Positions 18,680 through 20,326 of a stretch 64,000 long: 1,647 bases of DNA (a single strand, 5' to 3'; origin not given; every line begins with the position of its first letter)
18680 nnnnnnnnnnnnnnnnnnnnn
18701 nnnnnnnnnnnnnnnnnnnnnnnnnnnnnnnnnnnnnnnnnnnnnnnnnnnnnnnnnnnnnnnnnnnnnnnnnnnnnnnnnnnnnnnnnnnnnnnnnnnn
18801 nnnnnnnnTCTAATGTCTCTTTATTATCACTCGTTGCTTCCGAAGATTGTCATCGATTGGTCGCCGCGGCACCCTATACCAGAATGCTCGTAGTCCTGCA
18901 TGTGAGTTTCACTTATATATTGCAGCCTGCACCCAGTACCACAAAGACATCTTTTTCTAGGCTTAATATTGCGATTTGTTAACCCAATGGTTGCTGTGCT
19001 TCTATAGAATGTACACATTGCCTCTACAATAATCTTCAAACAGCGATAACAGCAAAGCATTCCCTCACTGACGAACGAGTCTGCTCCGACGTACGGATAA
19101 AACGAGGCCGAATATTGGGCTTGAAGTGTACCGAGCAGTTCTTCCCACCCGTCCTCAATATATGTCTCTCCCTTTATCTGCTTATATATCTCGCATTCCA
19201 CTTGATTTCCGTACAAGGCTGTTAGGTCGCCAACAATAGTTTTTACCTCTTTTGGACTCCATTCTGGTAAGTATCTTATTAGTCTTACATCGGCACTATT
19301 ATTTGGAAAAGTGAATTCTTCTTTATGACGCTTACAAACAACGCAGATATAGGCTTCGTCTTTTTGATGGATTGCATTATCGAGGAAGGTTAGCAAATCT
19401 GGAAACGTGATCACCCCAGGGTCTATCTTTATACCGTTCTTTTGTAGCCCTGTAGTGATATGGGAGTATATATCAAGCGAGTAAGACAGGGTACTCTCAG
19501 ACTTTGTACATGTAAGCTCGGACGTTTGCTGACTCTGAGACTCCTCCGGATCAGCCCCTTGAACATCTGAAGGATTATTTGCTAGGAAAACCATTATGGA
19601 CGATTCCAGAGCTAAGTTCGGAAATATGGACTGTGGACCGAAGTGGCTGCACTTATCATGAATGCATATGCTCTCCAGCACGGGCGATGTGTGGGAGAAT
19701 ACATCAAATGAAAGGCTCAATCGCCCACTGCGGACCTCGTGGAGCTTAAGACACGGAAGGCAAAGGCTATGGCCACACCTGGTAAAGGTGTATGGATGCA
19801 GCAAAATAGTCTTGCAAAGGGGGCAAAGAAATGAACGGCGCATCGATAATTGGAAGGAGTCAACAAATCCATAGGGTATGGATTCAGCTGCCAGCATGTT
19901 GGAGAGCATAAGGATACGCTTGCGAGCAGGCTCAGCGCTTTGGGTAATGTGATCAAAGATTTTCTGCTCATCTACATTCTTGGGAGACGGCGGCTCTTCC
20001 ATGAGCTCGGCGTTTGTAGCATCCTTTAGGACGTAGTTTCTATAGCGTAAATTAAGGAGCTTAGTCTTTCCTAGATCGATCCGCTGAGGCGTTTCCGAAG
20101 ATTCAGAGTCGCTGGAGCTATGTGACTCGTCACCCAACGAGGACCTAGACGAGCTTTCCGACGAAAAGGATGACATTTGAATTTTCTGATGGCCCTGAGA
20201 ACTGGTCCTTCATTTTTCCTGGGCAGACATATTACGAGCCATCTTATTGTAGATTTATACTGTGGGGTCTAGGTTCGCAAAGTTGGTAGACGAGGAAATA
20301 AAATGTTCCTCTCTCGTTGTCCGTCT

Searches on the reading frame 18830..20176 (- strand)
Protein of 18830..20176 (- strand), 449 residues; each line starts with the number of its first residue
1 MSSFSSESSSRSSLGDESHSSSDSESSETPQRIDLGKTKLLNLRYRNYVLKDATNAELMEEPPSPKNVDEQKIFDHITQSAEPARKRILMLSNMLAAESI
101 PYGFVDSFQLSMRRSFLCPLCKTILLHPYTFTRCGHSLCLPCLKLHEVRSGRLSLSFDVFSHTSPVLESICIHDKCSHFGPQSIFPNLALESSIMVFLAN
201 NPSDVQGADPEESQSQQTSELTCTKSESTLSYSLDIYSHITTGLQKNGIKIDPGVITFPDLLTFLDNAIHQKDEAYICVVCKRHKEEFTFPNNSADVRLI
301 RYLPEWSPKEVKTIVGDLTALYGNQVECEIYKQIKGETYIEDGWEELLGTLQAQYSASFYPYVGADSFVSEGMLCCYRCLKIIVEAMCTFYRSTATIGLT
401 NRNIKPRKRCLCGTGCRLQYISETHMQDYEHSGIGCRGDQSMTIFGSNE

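Call 15: find_encoding_contigs(protein=window:18830-20176:-, flank=10000, max_places=6)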
Protein window:18830-20176:- (449 aa): 23 contigs read that carry it; 1 place shown.
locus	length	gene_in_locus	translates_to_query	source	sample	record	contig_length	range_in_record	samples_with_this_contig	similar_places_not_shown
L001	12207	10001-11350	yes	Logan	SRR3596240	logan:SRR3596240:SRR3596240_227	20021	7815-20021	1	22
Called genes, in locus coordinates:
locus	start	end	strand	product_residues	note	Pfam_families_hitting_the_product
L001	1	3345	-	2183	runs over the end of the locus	PF18086:PPIP5K2_N, PF00328:His_Phos_2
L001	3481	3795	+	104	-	-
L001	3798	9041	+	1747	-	-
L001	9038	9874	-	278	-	PF13639:zf-RING_2 (faint), PF13920:zf-C3HC4_3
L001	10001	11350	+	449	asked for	-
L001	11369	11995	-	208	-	PF04153:NOT2_3_5_C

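Call 58: search_protein_families(library=pfam, max_evalue=0.00001, proteins=[window:18830-20176:-])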
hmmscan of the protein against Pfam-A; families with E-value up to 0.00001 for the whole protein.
window:18830-20176:- (449 aa): 0 families
